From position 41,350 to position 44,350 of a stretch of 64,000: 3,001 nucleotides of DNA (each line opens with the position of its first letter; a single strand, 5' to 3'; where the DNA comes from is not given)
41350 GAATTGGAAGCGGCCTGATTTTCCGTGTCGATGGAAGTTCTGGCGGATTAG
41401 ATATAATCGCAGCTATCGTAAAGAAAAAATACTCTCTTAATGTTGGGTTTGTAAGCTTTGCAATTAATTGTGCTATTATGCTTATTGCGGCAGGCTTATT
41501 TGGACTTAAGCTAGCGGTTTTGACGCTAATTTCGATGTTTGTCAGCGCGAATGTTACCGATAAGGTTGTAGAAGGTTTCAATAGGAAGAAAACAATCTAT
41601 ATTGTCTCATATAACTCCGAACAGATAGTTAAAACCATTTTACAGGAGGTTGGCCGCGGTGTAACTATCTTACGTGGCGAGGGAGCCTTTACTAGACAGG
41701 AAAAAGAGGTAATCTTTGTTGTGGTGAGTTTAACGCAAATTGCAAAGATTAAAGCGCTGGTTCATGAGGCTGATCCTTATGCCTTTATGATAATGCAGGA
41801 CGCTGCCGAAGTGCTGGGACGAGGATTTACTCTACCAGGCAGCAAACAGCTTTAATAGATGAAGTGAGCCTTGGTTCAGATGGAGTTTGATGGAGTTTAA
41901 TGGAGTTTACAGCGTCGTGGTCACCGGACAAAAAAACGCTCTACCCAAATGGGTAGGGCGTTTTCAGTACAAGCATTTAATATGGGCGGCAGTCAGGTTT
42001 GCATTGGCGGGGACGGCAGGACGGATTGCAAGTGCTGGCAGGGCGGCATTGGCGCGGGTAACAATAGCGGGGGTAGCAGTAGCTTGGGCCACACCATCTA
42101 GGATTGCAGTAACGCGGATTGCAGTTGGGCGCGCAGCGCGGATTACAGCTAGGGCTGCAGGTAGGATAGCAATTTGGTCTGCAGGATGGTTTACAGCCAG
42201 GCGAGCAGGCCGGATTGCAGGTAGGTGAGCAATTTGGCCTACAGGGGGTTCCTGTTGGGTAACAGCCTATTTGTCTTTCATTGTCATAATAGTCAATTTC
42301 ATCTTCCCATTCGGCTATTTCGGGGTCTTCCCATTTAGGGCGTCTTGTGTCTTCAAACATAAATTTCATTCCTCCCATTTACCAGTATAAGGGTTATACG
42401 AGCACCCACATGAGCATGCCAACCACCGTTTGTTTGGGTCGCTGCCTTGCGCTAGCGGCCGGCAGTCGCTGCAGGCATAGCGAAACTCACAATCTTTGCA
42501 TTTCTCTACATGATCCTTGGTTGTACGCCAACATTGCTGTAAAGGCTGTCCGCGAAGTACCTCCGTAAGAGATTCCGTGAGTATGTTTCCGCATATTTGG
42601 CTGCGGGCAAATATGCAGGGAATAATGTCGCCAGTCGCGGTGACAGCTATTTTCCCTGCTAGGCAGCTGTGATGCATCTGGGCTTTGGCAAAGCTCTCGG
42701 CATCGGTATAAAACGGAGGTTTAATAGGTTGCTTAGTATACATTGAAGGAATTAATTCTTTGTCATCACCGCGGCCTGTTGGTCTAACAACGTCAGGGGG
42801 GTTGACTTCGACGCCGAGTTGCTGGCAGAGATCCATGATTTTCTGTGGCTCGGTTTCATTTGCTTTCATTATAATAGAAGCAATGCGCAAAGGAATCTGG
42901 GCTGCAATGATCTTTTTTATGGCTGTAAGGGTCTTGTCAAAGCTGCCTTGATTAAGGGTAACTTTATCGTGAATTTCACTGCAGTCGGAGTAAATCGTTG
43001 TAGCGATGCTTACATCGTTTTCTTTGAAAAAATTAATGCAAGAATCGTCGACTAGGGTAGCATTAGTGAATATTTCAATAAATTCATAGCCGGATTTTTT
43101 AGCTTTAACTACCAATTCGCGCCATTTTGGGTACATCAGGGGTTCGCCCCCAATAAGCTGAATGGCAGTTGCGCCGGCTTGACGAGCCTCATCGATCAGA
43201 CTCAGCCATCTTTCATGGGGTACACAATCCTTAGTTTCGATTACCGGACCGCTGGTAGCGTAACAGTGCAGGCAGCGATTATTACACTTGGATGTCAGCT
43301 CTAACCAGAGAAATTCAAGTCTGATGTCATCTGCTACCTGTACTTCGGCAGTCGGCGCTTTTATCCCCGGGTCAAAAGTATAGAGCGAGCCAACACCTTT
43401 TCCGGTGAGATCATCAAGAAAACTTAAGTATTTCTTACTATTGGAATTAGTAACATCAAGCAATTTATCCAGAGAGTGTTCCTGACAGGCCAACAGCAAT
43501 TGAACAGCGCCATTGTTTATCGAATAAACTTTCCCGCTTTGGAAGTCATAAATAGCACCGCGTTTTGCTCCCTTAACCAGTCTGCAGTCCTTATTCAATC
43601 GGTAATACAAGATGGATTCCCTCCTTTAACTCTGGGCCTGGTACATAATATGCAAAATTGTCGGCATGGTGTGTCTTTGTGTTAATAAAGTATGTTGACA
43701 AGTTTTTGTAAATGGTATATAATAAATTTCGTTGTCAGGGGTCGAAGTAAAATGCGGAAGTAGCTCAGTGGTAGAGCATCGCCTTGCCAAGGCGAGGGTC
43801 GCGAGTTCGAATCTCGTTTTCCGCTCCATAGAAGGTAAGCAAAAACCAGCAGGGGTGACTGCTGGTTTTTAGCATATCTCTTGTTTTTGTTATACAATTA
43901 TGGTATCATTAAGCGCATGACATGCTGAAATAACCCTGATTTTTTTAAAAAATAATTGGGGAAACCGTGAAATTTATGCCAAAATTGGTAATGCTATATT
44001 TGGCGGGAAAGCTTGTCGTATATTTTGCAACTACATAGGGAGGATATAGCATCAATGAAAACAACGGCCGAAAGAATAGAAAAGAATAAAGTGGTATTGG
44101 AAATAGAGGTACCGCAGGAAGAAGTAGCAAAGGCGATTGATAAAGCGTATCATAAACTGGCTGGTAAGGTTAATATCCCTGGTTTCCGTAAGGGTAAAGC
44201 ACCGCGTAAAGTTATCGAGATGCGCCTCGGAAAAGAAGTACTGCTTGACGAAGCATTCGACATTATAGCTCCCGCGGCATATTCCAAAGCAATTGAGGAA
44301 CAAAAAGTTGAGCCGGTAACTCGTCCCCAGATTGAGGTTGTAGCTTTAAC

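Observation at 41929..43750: Radical-SAM/SPASM maturase (with PqqD-like RRE) translationally coupled to a 21-Cys (C-x-P-x)n repeat peptide: candidate uncharacterised RiPP / Cys-ladder peptide system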

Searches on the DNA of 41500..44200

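Call 70: search_rna_families(source=window, start=41500, end=44200, threshold=evalue, max_evalue=1)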
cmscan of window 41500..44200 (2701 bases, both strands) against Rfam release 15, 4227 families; matches with E-value up to 1: 1.
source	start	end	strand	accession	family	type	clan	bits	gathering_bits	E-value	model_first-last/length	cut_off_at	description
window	43754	43825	+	RF00005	tRNA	Gene; tRNA;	CL00001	70.8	29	8e-15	1-71/71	no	tRNA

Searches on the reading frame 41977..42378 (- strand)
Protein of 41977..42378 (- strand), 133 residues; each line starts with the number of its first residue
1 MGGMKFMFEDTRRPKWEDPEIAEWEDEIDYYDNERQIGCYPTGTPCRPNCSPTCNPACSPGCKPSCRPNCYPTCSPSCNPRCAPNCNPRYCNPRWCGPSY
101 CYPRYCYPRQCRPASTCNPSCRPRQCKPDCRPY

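Call 3: search_protein_families(library=ncbifam, proteins=[window:41977-42378:-], max_evalue=0.1)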
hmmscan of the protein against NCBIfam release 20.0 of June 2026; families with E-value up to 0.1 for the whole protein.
window:41977-42378:- (133 aa): 0 families

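Call 4: search_protein_families(library=pfam, proteins=[window:41977-42378:-], max_evalue=0.1)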
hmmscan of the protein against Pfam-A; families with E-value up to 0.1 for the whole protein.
window:41977-42378:- (133 aa): 0 families

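Call 8: find_homologous_proteins(query=window:41980-42360:-, max_evalue=0.01)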
Query seq(127 aa) (127 aa): 3 proteins with E <= 0.01 among 6 candidates.
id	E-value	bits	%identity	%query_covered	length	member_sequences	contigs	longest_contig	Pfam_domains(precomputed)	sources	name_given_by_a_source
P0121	3.3e-19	87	45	99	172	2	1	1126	-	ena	-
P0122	2.4e-5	42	34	91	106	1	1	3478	-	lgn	-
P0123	1.2e-3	37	52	44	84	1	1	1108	-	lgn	-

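Call 71: predict_structure(alignment_id=A4)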
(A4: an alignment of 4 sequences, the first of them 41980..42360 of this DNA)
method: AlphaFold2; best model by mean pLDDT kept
length: 127 residues; sequences in the alignment: 4
mean_pLDDT: 37.6   pTM: 0.12
mean pLDDT of the five models: 37.6, 35.7, 35.5, 33.6, 30.9
residues with pLDDT >= 90: 0; 70-90: 0; 50-70: 18; < 50: 109
segments of 3 or more residues with pLDDT < 50: 1-3, 22-127
pLDDT, mean of each block of 10 residues (from residue 1): 54 56 46 36 38 30 32 34 34 32 34 29 31
secondary structure, 60 per line:
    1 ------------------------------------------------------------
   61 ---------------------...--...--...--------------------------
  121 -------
elements in order:
